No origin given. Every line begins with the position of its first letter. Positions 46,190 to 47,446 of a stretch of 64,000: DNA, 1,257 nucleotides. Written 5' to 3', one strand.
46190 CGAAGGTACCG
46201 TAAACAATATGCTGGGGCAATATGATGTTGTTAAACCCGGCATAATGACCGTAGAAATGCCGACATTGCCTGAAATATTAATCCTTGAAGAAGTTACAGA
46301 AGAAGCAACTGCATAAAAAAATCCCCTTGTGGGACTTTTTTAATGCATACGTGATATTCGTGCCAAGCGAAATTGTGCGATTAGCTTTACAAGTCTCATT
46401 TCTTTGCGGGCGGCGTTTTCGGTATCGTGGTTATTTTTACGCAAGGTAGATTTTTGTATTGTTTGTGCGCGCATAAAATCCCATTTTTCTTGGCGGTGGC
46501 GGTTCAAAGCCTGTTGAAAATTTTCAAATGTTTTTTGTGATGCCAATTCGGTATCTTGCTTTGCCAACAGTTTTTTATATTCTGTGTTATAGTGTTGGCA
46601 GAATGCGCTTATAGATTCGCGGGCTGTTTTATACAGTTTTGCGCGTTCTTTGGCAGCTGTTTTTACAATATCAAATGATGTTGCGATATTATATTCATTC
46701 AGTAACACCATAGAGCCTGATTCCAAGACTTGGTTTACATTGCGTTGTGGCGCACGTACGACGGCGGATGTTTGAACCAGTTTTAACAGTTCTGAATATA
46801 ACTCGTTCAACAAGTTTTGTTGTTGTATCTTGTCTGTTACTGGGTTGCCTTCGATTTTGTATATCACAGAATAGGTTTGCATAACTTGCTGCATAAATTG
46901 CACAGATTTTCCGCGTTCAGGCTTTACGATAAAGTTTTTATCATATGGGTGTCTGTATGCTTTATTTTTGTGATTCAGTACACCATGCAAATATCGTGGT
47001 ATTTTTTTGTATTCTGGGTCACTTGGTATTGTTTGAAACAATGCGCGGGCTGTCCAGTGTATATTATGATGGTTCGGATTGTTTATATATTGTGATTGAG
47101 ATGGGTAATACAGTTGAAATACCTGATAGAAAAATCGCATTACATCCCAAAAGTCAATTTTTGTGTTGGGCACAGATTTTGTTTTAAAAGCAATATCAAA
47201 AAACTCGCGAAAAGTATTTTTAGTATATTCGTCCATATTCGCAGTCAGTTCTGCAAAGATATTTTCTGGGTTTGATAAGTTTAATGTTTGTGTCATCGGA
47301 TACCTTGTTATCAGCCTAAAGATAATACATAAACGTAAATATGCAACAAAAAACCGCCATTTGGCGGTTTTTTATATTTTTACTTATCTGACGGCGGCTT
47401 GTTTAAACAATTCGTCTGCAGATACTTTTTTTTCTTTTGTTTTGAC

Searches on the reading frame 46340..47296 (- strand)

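Call 8: search_protein_families(library=pfam, proteins=[window:46340-47296:-], max_evalue=0.01)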
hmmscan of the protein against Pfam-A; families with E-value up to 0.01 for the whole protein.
window:46340-47296:- (318 aa): 1 family
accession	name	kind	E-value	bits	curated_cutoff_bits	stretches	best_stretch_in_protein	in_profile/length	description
PF18162.6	Arc_C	-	0.0023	18.2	31.9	1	78-132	23-78/83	Arc C-lobe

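Call 49: search_protein_families(library=ncbifam, proteins=[window:46340-47296:-], max_evalue=0.01)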
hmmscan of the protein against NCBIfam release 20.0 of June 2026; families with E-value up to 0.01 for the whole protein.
window:46340-47296:- (318 aa): 0 families
